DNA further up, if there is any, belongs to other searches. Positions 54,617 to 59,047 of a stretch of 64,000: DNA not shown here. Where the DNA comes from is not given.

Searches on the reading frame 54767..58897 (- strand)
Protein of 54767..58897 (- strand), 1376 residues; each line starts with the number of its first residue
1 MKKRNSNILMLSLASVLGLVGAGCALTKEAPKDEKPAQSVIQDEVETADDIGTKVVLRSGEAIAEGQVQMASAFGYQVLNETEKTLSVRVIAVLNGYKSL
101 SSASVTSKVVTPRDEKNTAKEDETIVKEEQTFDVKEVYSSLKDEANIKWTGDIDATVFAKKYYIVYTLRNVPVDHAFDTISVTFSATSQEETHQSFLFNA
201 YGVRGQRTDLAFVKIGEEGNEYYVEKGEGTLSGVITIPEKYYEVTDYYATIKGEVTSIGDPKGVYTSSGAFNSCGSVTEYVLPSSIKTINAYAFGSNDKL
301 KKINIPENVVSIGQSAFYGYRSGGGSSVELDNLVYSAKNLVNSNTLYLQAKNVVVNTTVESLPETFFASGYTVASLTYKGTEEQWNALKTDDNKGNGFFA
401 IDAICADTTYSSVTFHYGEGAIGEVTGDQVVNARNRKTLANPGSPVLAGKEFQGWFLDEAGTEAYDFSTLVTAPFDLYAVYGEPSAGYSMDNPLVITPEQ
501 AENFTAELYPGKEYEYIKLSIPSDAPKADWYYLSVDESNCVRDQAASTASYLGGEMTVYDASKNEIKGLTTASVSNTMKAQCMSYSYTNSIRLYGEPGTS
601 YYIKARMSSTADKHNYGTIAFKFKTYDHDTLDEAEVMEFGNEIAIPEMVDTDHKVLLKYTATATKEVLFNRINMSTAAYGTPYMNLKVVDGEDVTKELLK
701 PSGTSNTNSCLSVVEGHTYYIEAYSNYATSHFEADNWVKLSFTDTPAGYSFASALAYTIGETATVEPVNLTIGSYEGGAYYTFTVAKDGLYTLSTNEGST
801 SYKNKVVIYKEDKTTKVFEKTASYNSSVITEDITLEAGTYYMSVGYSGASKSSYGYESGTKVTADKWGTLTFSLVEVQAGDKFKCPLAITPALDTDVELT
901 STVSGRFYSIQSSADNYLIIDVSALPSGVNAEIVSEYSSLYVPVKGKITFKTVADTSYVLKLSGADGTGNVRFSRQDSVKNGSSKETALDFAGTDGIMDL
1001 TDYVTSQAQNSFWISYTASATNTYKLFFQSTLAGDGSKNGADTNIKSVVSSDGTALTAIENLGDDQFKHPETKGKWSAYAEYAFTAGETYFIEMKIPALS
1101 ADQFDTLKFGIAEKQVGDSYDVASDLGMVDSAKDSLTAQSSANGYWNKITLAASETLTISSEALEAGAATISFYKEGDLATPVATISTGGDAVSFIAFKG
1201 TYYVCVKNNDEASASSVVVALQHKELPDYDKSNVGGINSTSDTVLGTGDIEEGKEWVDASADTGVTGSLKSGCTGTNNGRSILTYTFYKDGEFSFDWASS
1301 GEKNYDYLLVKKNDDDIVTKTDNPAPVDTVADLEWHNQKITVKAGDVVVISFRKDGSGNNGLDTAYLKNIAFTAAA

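Call 55: search_protein_families(library=pfam, proteins=[window:54767-58897:-], max_evalue=0.00001)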
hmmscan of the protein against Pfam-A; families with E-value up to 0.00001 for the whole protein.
window:54767-58897:- (1376 aa): 2 families
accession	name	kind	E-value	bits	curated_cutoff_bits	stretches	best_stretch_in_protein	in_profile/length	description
PF13306.12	LRR_5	-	1.9e-12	47.6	27.7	1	267-378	4-108/127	BspA type Leucine rich repeat region (6 copies)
PF09479.16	Flg_new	-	2e-07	31.5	27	1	413-479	3-64/65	Listeria-Bacteroides repeat domain (List_Bact_rpt)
